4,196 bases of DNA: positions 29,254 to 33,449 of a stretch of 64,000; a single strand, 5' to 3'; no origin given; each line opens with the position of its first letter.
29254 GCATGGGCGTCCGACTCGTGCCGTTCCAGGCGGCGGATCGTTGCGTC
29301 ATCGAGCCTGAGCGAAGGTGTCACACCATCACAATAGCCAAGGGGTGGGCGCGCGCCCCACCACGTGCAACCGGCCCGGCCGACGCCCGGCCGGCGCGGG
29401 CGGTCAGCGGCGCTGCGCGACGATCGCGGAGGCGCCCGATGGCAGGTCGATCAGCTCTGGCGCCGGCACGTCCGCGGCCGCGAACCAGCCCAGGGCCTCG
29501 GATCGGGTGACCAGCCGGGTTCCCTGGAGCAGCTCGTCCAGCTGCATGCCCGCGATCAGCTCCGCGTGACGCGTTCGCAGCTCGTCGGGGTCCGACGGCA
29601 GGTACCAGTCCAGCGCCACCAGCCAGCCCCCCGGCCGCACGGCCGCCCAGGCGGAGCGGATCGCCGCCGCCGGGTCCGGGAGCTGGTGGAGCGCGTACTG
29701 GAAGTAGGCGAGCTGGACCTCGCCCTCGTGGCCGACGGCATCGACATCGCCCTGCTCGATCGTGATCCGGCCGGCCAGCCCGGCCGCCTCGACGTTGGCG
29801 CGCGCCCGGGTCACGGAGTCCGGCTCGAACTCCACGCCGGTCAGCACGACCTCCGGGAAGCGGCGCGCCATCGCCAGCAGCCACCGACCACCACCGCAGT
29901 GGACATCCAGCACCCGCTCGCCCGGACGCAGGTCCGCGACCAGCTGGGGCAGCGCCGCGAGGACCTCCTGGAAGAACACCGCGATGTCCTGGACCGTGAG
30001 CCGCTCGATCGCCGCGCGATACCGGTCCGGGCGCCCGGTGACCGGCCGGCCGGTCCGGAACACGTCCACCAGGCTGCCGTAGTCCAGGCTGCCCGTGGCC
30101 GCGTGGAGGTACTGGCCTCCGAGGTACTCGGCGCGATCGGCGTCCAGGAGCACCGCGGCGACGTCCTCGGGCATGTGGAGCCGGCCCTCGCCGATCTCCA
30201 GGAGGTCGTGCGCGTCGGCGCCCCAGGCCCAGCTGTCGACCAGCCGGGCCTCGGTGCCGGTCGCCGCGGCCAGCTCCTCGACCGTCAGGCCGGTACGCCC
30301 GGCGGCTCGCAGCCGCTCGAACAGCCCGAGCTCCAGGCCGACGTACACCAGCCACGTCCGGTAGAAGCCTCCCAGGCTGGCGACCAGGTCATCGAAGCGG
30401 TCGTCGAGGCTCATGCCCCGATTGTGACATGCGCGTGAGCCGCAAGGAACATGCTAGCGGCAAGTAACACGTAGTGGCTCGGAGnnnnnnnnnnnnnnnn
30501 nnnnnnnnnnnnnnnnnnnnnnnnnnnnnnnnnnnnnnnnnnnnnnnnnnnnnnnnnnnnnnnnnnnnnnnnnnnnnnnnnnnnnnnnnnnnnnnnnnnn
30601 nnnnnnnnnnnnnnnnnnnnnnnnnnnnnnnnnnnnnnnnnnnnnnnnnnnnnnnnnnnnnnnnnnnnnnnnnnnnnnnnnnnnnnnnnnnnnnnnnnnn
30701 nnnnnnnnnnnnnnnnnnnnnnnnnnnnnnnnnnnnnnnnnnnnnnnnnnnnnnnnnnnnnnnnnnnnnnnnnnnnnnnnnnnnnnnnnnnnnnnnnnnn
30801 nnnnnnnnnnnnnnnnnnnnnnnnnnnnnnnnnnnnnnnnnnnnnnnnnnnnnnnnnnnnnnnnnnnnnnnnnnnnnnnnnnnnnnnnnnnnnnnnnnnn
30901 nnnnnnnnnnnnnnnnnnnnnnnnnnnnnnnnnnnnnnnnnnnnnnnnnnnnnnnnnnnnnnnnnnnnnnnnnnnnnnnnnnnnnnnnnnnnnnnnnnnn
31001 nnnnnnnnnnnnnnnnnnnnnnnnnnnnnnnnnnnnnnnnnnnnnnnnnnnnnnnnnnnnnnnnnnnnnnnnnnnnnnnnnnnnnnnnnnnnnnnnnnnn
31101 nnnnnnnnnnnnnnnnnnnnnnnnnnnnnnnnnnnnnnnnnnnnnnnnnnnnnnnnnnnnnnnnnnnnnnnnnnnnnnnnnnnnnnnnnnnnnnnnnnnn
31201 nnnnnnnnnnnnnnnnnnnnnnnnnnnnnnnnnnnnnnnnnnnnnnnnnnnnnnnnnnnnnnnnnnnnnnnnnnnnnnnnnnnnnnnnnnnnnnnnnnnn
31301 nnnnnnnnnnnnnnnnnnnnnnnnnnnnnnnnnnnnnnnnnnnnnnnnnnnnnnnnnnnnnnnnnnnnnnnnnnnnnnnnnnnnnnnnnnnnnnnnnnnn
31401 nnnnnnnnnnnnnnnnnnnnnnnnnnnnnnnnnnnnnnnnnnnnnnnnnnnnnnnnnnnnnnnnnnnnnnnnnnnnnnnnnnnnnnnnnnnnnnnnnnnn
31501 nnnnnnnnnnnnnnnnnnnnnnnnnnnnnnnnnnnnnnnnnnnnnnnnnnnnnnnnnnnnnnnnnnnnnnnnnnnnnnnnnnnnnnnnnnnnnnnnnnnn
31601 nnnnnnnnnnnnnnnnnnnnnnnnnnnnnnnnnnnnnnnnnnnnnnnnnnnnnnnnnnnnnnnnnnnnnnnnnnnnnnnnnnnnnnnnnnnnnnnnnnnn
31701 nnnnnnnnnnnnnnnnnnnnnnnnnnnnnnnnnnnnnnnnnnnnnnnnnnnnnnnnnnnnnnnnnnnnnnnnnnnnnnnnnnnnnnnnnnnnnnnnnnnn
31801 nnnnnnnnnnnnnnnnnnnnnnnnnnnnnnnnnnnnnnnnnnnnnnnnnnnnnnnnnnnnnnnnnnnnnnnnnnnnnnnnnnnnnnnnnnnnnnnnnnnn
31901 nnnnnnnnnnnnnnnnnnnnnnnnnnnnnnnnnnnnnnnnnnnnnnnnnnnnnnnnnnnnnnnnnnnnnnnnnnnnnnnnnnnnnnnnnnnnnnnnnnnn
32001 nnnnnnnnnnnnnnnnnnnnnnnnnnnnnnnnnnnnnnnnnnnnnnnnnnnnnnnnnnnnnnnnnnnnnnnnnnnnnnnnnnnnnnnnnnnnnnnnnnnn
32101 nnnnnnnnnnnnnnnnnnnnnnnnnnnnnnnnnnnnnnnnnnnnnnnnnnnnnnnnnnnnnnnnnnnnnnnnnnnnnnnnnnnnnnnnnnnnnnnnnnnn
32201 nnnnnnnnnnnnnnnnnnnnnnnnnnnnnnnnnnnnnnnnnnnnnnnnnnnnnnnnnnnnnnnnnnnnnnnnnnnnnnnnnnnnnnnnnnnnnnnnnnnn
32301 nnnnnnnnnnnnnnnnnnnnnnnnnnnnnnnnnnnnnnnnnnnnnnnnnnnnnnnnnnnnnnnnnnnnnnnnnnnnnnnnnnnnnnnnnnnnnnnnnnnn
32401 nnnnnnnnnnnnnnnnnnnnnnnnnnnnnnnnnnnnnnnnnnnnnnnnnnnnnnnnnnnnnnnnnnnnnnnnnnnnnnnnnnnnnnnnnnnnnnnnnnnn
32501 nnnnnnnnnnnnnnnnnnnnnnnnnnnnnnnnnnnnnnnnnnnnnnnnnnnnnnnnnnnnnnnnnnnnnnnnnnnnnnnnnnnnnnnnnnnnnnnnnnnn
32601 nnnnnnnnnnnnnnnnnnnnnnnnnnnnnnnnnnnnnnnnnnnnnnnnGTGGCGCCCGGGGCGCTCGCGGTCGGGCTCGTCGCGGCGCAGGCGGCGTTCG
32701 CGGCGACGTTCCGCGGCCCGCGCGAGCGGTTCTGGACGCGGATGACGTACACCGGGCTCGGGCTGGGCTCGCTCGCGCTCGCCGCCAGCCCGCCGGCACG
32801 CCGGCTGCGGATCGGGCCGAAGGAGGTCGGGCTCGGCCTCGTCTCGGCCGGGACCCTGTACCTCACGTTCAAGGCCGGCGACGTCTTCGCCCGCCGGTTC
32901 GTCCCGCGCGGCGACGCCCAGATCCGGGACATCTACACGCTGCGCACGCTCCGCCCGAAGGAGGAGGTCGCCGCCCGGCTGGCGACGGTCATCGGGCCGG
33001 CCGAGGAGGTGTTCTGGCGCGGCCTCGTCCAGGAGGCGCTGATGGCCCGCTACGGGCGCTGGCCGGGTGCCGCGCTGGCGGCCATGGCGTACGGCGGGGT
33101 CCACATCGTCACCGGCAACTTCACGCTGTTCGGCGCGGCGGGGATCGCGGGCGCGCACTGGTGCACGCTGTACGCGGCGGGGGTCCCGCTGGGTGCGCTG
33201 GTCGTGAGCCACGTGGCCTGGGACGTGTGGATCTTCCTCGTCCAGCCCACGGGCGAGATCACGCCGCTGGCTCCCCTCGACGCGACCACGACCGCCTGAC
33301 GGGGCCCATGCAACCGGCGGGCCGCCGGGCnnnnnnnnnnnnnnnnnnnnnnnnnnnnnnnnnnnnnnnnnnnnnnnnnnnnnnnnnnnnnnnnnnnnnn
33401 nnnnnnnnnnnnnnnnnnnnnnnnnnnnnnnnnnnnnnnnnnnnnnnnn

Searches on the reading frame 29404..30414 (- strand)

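Call 26: search_protein_families(library=pfam, proteins=[window:29404-30414:-], max_evalue=0.0001)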
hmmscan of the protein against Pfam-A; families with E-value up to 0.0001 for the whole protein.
window:29404-30414:- (336 aa): 11 families
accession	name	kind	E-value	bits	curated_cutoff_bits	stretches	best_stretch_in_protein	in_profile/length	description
PF13649.12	Methyltransf_25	-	5.1e-15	56.4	27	1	168-263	1-97/97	Methyltransferase domain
PF13489.12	Methyltransf_23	-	1.2e-12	48.3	27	1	151-283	9-131/164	Methyltransferase domain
PF13847.12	Methyltransf_31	-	2.7e-12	47.1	27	1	163-282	2-114/145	Methyltransferase domain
PF08241.18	Methyltransf_11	-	1.8e-11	45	21.2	1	169-266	1-94/95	Methyltransferase domain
PF08242.18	Methyltransf_12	-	1.8e-09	38.7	30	1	169-265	1-98/98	Methyltransferase domain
PF02390.23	Methyltransf_4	-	2.1e-05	24.5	24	1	168-213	5-50/173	Putative methyltransferase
PF01209.24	Ubie_methyltran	-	3.1e-05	23.9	20.1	1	163-269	46-153/233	ubiE/COQ5 methyltransferase family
PF01135.25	PCMT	-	5.8e-05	23.4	20.3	0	151-223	61-132/210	Protein-L-isoaspartate(D-aspartate) O-methyltransferase (PCMT)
PF09445.16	Methyltransf_15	-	6.1e-05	23.1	22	1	166-227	2-61/165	RNA cap guanine-N2 methyltransferase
PF05175.20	MTS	-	7.9e-05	22.8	23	0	164-228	31-94/170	Methyltransferase small domain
PF08704.16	GCD14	-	0.0001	22.5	26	0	160-261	36-138/247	tRNA methyltransferase complex GCD14 subunit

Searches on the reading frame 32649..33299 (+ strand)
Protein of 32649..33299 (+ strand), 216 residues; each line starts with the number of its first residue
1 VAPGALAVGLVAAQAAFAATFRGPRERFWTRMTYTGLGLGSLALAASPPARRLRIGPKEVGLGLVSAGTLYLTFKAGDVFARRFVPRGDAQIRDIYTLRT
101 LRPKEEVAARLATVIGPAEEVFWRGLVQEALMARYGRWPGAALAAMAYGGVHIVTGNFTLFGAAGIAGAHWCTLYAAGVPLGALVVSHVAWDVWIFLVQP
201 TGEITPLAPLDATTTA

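Call 77: search_protein_families(library=pfam, proteins=[window:32649-33299:+], max_evalue=0.00001)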
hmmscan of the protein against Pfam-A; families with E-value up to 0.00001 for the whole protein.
window:32649-33299:+ (216 aa): 1 family
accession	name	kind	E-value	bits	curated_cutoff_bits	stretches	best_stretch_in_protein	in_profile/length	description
PF02517.21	Rce1-like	-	1.5e-10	41.7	22.4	1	110-193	10-92/93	Type II CAAX prenyl endopeptidase Rce1-like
